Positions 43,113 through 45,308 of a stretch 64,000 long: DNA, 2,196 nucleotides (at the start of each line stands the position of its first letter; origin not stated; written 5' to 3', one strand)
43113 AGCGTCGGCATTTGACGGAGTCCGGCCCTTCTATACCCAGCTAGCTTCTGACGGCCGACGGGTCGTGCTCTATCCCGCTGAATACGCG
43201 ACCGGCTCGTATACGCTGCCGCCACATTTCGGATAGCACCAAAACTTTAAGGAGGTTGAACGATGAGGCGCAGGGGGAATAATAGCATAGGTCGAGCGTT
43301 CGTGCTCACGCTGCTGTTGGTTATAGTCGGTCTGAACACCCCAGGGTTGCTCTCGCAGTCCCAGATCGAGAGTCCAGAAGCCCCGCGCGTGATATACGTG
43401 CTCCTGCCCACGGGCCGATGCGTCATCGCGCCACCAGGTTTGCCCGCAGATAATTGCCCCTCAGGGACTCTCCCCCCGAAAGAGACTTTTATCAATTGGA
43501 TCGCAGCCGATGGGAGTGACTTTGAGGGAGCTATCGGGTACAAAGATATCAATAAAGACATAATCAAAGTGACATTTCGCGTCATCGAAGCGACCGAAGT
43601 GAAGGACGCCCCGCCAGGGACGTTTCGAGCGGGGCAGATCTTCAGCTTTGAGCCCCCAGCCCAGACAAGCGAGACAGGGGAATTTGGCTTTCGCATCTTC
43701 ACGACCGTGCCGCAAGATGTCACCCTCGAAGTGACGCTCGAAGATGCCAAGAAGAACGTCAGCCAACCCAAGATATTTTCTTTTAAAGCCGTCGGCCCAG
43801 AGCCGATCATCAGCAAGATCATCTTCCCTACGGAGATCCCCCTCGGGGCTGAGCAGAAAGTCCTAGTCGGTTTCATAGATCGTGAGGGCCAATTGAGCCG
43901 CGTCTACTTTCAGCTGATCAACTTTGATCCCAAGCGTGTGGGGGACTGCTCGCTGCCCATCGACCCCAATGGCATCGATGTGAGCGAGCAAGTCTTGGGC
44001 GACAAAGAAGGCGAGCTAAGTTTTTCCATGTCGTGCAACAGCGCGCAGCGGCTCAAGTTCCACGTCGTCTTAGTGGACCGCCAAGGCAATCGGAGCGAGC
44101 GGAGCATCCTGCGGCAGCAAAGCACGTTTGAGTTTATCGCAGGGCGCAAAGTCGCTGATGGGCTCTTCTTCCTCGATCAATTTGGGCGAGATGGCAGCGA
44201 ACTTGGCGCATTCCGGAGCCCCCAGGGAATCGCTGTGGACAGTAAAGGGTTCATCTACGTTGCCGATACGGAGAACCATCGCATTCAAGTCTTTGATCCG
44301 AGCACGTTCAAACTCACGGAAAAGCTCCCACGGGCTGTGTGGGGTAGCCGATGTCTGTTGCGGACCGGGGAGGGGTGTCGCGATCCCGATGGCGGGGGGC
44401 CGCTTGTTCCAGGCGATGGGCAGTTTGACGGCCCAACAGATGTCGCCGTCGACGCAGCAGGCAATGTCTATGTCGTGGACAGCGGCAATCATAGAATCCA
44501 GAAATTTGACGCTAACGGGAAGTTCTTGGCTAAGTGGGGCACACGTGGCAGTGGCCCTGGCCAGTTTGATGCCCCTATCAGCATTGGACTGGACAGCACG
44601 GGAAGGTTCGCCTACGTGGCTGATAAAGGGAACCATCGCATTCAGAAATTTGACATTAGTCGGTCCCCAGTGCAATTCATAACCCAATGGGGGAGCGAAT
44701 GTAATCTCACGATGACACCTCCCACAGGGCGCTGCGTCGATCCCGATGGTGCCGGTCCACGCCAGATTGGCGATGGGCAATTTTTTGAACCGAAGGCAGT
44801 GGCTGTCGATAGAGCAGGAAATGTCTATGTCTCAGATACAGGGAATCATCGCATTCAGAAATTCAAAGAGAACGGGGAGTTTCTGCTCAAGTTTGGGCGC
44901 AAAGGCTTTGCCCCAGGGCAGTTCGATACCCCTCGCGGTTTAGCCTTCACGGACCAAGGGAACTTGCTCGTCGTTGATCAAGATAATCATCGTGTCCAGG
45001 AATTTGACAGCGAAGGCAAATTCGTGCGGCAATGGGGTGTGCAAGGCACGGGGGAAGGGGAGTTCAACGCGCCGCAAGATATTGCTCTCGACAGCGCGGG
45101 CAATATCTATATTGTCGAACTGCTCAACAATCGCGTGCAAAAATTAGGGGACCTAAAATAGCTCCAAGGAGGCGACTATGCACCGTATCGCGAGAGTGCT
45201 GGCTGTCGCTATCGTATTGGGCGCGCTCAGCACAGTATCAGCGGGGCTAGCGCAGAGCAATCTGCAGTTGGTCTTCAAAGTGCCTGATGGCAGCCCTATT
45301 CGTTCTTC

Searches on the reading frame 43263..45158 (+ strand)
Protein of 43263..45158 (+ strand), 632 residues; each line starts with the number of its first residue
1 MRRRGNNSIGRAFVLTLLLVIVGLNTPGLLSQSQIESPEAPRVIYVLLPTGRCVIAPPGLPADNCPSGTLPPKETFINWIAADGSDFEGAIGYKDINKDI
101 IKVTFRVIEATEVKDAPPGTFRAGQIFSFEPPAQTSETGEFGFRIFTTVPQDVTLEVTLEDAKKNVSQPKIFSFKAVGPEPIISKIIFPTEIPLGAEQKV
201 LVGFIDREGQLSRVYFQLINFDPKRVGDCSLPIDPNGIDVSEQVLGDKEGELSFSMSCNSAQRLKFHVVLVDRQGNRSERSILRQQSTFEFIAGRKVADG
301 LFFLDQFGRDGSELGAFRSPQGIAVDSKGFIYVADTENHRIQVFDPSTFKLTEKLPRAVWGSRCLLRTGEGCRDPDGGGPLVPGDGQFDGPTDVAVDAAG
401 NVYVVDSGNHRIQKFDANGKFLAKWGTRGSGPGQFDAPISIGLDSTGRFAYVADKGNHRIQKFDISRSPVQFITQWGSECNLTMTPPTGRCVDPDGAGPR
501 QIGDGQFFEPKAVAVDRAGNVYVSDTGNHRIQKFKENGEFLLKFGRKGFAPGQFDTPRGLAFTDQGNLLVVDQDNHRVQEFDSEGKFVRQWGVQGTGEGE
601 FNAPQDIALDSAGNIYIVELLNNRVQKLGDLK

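Call 34: search_protein_families(library=pfam, proteins=[window:43263-45158:+], max_evalue=0.00001)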
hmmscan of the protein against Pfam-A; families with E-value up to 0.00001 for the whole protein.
window:43263-45158:+ (632 aa): 7 families
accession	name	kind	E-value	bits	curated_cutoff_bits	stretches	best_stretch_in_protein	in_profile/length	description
PF01436.27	NHL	-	3.6e-52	172.3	20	3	317-344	1-28/28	NHL repeat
PF17170.10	DUF5128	-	1.7e-18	67.3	22.9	1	563-624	52-113/321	6-bladed beta-propeller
PF06739.17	SBBP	-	4.4e-15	55.8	20.5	0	320-334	15-29/38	Beta-propeller repeat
PF08450.18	SGL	-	2e-12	47.7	26.3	0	319-356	185-223/246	SMP-30/Gluconolactonase/LRE-like region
PF25021.1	TEN_NHL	-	3.1e-11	43.3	27.1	0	316-340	140-164/357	Teneurin NHL domain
PF22701.2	Mala_s_1-like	-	1.1e-10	42.1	27.5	0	508-617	88-192/195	Mal s 1 allergenic protein-like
PF13449.12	Phytase-like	-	1.9e-10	41.6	27.6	0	444-544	12-104/284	Esterase-like activity of phytase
